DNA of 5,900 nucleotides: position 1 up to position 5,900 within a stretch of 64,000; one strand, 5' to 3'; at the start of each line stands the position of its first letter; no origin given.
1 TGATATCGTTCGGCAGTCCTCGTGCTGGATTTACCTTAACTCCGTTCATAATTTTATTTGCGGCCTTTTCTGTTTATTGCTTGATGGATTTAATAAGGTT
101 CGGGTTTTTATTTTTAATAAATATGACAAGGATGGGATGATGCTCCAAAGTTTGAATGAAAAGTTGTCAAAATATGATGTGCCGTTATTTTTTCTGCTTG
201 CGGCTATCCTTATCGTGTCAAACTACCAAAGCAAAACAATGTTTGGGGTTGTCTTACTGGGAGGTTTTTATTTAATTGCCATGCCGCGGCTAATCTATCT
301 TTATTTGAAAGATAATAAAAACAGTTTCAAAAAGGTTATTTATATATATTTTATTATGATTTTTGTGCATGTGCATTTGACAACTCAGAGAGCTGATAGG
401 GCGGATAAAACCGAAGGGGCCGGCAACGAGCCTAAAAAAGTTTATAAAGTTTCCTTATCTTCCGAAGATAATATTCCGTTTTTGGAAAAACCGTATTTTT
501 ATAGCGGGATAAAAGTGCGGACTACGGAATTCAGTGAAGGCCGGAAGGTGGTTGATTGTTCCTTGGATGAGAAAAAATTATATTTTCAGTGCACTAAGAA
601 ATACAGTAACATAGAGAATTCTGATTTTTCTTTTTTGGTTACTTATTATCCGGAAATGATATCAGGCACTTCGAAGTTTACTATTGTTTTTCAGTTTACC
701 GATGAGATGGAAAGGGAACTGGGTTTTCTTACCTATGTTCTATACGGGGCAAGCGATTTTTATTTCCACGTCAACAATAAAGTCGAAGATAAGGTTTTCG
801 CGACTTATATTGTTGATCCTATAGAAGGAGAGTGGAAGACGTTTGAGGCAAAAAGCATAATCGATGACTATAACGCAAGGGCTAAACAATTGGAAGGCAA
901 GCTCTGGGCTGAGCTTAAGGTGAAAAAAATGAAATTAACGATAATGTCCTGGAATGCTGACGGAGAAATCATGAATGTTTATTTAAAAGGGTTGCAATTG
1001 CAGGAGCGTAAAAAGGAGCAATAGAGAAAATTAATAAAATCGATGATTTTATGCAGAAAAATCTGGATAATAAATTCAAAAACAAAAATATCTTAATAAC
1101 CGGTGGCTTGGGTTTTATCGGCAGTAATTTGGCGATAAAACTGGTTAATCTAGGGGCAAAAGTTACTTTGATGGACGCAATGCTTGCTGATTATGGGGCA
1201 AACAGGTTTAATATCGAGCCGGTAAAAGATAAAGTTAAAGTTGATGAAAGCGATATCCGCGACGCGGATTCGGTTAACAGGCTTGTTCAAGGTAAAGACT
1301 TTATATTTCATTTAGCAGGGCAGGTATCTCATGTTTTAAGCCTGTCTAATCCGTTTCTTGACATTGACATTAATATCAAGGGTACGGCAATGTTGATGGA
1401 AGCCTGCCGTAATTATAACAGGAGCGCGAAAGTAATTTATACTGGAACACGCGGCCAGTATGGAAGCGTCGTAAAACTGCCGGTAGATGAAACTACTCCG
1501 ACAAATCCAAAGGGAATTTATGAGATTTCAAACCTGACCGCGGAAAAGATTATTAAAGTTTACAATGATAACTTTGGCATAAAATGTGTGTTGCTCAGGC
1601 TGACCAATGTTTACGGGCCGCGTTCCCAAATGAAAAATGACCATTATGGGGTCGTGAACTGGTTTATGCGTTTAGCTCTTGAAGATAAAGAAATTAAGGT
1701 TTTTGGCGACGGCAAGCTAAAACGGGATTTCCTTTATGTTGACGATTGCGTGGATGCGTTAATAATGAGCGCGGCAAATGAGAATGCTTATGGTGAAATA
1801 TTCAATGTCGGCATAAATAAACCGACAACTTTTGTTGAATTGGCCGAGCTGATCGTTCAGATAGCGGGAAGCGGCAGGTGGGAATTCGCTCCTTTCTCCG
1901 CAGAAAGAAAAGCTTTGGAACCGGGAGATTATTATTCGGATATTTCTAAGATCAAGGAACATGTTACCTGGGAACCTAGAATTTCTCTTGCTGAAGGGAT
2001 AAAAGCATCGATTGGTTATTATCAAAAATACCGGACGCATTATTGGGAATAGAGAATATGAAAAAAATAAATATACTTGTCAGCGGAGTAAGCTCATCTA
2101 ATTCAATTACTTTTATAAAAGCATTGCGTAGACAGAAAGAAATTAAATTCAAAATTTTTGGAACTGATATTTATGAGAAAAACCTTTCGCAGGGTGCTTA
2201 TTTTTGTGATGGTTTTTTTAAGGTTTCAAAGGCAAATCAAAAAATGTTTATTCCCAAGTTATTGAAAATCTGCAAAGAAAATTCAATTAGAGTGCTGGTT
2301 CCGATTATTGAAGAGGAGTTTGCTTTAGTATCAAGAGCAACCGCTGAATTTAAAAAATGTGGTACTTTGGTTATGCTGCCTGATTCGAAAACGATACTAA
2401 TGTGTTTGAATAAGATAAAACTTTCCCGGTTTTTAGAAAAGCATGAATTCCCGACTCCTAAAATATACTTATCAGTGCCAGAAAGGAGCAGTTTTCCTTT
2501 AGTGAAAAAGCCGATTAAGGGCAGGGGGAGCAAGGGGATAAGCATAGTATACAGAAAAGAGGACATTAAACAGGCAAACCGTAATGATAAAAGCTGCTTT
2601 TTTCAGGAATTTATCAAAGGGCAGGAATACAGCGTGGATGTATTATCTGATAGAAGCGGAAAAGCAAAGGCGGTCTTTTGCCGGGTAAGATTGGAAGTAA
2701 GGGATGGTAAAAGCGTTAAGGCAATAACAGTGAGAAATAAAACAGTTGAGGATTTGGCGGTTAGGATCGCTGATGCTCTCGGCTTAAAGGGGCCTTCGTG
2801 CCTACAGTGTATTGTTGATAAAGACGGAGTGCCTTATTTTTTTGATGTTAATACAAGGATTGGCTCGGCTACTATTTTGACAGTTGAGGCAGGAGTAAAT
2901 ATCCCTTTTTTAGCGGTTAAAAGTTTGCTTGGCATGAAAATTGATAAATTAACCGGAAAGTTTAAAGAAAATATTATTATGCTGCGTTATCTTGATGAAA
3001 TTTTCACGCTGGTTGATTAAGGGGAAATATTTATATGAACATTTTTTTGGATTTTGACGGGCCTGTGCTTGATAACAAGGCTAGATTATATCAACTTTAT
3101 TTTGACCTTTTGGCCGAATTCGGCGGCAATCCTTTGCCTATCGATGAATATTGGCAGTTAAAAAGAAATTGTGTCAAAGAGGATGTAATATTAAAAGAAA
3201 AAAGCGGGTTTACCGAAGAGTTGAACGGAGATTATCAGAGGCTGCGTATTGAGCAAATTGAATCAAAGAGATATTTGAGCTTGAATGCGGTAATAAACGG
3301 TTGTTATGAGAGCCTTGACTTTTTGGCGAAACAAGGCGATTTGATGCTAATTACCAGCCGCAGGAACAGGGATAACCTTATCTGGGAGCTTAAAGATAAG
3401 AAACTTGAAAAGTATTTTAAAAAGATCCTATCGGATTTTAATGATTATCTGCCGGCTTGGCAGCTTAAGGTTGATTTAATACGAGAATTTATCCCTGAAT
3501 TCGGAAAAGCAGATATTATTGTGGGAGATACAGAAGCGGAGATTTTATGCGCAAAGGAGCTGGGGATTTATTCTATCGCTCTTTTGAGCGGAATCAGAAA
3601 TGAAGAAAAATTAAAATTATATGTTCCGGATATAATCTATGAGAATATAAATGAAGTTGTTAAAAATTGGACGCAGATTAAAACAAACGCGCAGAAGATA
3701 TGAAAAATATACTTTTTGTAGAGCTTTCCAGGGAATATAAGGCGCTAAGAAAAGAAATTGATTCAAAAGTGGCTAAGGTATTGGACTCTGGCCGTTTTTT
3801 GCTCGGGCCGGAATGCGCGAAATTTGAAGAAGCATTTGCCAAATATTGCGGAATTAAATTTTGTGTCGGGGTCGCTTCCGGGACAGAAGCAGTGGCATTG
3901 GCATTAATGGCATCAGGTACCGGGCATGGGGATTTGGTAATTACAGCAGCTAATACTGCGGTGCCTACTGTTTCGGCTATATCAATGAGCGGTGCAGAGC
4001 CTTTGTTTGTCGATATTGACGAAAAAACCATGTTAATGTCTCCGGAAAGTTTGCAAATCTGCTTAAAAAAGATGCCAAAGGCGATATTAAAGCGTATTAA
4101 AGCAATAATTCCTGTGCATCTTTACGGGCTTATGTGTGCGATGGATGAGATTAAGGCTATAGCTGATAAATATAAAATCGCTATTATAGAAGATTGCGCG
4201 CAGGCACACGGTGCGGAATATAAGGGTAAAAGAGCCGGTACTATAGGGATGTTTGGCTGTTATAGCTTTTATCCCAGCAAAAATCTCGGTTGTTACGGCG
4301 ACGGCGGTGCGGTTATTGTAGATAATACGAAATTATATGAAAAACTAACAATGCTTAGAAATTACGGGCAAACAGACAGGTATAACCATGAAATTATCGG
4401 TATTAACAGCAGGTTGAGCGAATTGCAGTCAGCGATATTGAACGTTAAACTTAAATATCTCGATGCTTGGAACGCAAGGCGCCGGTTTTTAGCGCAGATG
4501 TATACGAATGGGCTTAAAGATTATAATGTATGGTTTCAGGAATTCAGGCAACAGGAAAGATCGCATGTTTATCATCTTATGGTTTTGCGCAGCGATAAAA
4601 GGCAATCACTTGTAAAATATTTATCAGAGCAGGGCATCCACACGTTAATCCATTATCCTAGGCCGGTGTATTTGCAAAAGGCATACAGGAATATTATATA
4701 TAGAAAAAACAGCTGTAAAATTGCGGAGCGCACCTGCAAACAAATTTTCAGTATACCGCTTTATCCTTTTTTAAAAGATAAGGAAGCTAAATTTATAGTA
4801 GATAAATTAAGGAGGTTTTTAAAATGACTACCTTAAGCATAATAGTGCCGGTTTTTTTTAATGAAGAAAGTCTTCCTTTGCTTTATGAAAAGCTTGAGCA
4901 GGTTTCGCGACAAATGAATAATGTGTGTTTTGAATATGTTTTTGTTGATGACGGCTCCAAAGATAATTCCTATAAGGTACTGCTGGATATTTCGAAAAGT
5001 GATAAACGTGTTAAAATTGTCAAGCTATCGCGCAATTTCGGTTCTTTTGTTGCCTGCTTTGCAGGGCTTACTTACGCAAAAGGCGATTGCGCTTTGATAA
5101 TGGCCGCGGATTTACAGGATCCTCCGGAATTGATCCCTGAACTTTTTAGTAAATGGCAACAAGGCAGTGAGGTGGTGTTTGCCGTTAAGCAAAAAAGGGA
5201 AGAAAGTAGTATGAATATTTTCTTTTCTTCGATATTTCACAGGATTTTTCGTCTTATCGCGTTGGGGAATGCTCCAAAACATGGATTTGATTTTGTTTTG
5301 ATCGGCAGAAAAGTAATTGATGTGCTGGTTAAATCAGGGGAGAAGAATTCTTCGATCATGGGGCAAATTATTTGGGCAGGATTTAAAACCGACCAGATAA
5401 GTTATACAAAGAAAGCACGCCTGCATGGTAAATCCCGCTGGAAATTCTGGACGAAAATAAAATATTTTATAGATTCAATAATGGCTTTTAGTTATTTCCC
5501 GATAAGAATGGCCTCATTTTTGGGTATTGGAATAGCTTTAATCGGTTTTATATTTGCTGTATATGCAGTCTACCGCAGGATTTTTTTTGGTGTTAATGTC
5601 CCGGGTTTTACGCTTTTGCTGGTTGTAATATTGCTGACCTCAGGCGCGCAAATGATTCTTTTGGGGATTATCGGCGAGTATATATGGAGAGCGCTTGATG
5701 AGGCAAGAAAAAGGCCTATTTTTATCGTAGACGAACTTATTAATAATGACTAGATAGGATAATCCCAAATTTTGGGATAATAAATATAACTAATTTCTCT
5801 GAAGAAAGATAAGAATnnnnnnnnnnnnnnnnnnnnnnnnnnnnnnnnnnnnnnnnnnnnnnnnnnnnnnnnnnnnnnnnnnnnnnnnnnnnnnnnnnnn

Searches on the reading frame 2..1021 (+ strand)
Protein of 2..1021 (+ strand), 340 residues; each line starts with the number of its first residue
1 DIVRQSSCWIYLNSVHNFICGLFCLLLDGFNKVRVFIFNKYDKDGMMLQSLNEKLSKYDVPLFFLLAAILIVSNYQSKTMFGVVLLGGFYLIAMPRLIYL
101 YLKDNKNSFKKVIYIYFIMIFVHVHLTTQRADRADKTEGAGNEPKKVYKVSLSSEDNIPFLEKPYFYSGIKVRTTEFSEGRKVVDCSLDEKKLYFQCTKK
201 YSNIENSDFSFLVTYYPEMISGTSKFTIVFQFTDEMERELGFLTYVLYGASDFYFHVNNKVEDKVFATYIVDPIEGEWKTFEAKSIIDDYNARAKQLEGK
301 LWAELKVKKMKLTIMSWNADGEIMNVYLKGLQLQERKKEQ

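Call 5: search_protein_families(library=pfam, proteins=[window:2-1021:+], max_evalue=1)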
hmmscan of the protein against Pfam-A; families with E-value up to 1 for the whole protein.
window:2-1021:+ (340 aa): 2 families
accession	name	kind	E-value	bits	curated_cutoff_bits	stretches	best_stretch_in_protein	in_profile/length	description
PF10716.14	NdhL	-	0.051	14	25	1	81-121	14-55/76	NADH dehydrogenase transmembrane subunit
PF04246.17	RseC_MucC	-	0.27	11.6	24.4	1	57-110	70-125/130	Positive regulator of sigma(E), RseC/MucC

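Call 6: search_protein_families(library=ncbifam, proteins=[window:2-1021:+], max_evalue=1)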
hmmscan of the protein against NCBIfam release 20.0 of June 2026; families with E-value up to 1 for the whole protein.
window:2-1021:+ (340 aa): 0 families

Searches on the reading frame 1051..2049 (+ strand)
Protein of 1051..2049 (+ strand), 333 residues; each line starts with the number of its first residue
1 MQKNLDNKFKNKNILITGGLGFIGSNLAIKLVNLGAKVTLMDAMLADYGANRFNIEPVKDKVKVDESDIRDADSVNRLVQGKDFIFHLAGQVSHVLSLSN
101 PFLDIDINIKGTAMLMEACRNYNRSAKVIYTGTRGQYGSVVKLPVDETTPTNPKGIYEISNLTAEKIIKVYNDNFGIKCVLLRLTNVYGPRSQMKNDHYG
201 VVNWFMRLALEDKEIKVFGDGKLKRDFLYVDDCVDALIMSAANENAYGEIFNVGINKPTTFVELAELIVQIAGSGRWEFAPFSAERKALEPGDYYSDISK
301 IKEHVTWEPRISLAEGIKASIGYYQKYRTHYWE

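Call 53: search_protein_families(library=ncbifam, proteins=[window:1051-2049:+], max_evalue=0.001)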
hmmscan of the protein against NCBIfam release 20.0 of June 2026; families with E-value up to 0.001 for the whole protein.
window:1051-2049:+ (333 aa): 55 families (the best 25 are shown)
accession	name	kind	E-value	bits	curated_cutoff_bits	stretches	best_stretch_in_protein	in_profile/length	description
TIGR01181.1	dTDP_gluc_dehyt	equivalog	1.4e-47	162.4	365.1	1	13-329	1-316/321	dTDP-glucose 4,6-dehydratase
TIGR04180.1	EDH_00030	hypoth_equivalog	3.3e-42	144.6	475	1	14-310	1-295/297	NAD-dependent 4,6-dehydratase LegB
TIGR02197.1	heptose_epim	equivalog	1e-34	120.2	274.6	1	14-325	1-314/316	ADP-glyceromanno-heptose 6-epimerase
TIGR01179.1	galE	equivalog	1.1e-33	116.5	262.3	1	13-326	1-327/332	UDP-glucose 4-epimerase GalE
NF011728.1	PRK15181.1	equivalog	6.6e-28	97.7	760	1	11-329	15-343/348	Vi polysaccharide biosynthesis UDP-N-acetylglucosaminuronic acid C-4 epimerase TviC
NF007582.0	PRK10217.1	equivalog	1.4e-25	90.2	698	1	12-326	2-333/355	dTDP-glucose 4,6-dehydratase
NF007490.0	PRK10084.1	subfamily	3.9e-25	88.6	649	2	146-326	156-336/361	dTDP-glucose 4,6-dehydratase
TIGR02622.1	CDP_4_6_dhtase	equivalog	9.4e-22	77.6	278.45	1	9-327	2-334/352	CDP-glucose 4,6-dehydratase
NF007956.0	PRK10675.1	subfamily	1.1e-20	74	394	1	13-317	2-322/338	UDP-glucose 4-epimerase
NF043036.1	ErythonDh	equivalog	1.4e-20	73.8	325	1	13-184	2-176/321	D-erythronate dehydrogenase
NF008360.0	PRK11150.1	equivalog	7.2e-19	68.1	452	1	14-321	2-303/310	ADP-glyceromanno-heptose 6-epimerase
NF047922.1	GDPFucSynFcl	equivalog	8.4e-19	68.1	500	1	83-325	55-302/308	GDP-L-fucose synthase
NF008872.0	PRK11908.1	equivalog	1.3e-16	60.6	294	1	12-326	2-337/349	bifunctional UDP-4-keto-pentose/UDP-xylose synthase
TIGR03466.1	HpnA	hypoth_equivalog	3.7e-16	58.9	367.65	1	13-192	2-175/327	hopanoid-associated sugar epimerase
NF041015.1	UDPsulfquin_syn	equivalog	1.1e-15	57.5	575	1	13-329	2-368/384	UDP-sulfoquinovose synthase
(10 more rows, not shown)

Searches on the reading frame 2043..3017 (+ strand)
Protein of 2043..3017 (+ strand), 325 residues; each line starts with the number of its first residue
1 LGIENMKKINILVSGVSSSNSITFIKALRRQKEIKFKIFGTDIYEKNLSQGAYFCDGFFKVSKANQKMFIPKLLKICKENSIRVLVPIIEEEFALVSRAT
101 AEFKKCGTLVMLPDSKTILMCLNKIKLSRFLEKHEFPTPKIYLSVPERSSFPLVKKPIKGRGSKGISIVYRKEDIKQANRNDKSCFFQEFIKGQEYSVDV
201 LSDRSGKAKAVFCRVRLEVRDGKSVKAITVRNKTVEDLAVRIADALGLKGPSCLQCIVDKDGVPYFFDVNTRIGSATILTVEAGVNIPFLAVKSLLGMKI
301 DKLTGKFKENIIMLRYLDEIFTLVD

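Call 17: search_protein_families(library=pfam, proteins=[window:2043-3017:+], max_evalue=0.001)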
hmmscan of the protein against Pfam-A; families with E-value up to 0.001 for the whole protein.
window:2043-3017:+ (325 aa): 8 families
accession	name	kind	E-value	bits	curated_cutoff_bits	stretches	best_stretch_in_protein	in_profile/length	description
PF02655.19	ATP-grasp_3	-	3.3e-21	76.5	23.2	1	121-274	1-158/160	ATP-grasp domain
PF15632.11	ATPgrasp_Ter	-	3.1e-17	63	29.1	1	186-302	6-115/131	ATP-grasp in the biosynthetic pathway with Ter operon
PF21360.3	PylC-like_N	-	2.4e-13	50.5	27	1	22-110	10-95/96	PylC-like, N-terminal domain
PF07478.18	Dala_Dala_lig_C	-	2.6e-08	34.1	24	1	135-274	19-177/204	D-ala D-ala ligase C-terminus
PF02786.22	CPSase_L_D2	-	9.6e-08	32.2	19.8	1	144-301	32-209/211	Carbamoyl-phosphate synthase L chain, ATP binding domain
PF13535.11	ATP-grasp_4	-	5.6e-06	26.5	27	0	150-209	2-79/160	ATP-grasp domain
PF06973.17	DUF1297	-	0.00012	22.1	23.8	1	219-284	90-152/188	Domain of unknown function (DUF1297)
PF14397.11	ATPgrasp_ST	-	0.00071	19.3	31.4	0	152-192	61-102/278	Sugar-transfer associated ATP-grasp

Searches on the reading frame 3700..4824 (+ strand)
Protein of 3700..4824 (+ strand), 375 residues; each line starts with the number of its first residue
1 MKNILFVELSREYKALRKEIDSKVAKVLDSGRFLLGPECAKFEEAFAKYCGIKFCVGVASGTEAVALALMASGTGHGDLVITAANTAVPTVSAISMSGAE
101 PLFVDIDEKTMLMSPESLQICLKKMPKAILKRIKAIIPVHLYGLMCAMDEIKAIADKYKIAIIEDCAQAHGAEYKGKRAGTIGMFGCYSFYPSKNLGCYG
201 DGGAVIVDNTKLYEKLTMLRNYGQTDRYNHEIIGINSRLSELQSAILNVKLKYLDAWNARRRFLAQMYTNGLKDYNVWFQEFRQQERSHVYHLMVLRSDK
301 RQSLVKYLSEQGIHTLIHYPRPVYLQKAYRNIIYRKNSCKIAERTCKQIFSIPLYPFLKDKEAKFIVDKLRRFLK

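Call 53: search_protein_families(library=ncbifam, proteins=[window:3700-4824:+], max_evalue=0.001)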
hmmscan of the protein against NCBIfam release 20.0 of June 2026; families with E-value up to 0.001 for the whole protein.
window:3700-4824:+ (375 aa): 9 families
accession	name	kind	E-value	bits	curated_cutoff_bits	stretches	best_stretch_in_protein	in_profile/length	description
TIGR03588.1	PseC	equivalog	4.2e-72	243.2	423.5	1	23-373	16-379/380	UDP-4-amino-4,6-dideoxy-N-acetyl-beta-L-altrosamine transaminase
NF008658.2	PRK11658.1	equivalog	3.3e-65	220.2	631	1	16-373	12-376/379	UDP-4-amino-4-deoxy-L-arabinose aminotransferase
TIGR04181.1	NHT_00031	hypoth_equivalog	1.8e-64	217.9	420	1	24-353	16-357/359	LegC family aminotransferase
NF008687.0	PRK11706.1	equivalog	1.3e-60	205.1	375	1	40-374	34-374/375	dTDP-4-amino-4,6-dideoxygalactose transaminase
TIGR02379.1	ECA_wecE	subfamily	3.7e-48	164.2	434.85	1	45-373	39-374/376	dTDP-4-amino-4,6-dideoxy-D-glucose transaminase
NF011936.0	PRK15407.1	equivalog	5.2e-42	144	423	2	18-224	47-252/440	lipopolysaccharide biosynthesis protein RfbH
TIGR04427.1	PLP_DesI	equivalog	5.9e-42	144.2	650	1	17-371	31-380/390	dTDP-4-dehydro-6-deoxyglucose aminotransferase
NF052286.1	ecto_TF_EhuR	exception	0.00018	20.2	480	1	62-166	168-270/458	MocR-like ectoine utilization transcription factor EhuR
NF005588.0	PRK07309.1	equivalog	0.00036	19.5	576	1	60-166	99-206/391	pyridoxal phosphate-dependent aminotransferase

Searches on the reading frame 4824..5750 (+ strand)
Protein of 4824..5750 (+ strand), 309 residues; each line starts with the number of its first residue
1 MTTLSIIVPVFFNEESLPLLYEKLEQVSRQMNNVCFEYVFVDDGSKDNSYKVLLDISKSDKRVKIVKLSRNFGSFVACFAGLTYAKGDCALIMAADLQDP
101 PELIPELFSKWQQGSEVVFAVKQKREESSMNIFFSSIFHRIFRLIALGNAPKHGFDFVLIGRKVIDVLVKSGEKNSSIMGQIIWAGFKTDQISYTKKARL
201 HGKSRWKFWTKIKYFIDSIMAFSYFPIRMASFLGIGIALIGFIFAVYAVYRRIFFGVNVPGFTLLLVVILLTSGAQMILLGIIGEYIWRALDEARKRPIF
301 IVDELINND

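Call 17: search_protein_families(library=pfam, proteins=[window:4824-5750:+], max_evalue=0.001)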
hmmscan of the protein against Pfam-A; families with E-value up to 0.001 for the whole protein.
window:4824-5750:+ (309 aa): 1 family
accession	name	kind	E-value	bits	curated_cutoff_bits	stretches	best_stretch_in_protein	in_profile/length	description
PF00535.33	Glycos_transf_2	-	1.4e-22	80.8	23.3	1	5-135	1-128/168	Glycosyl transferase family 2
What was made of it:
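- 4824..5753 (+): Context: GT2 enzyme similar over its full length to PgfS and ArnC (polyprenyl-phosphate sugar synthases). Probable maker of the lipid-linked donor that a periplasmic GT-C would use. Pfam Glycos_transf_2 (call 17).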

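Call 53: search_protein_families(library=ncbifam, proteins=[window:4824-5750:+], max_evalue=0.001)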
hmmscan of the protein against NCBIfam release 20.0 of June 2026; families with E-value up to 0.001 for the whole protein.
window:4824-5750:+ (309 aa): 10 families
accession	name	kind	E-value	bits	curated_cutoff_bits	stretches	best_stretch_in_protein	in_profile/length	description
NF047588.1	GlcsyltransPgfSStrep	equivalog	5.5e-62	209.7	500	1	4-304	3-304/308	glycosyltransferase PgfS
NF007986.1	PRK10714.1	equivalog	4.4e-49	167.2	529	1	3-308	7-314/316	undecaprenyl-phosphate 4-deoxy-4-formamido-L-arabinose transferase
NF007482.0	PRK10073.1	equivalog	7.8e-09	35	423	1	2-106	6-105/334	glycosyltransferase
NF041875.1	EPS_EpsD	equivalog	1e-08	34.9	370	1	4-119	1-112/325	exopolysaccharide biosynthesis glycosyltransferase EpsD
TIGR03937.1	PgaC_IcaA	equivalog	1.1e-08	34.5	422.3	1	3-96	46-135/407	poly-beta-1,6-N-acetyl-D-glucosamine synthase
NF047683.1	TeichurnBiosyTuaG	equivalog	1.3e-07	31.5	400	1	3-95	7-95/252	teichuronic acid biosynthesis protein TuaG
TIGR04283.1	glyco_like_mftF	equivalog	3.2e-07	30.2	182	1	4-137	1-125/221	TIGR04283 family arsenosugar biosynthesis glycosyltransferase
TIGR04242.1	nodulat_NodC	equivalog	1.1e-06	27.9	550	1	4-112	50-157/395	chitooligosaccharide synthase NodC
NF050050.1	ProtGlycPglI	equivalog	8.9e-05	22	500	1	1-129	1-126/306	GalNAc(5)-diNAcBac-PP-undecaprenol beta-1,3-glucosyltransferase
TIGR04182.1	glyco_TIGR04182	equivalog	0.00055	19.4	325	0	221-292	218-287/293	S-layer glycoprotein N-glycosyltransferase AglJ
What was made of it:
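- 4824..5753 (+): NCBIfam PgfS 5.5e-62 and ArnC 4.4e-49, both below the equivalog cut-offs (call 53).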
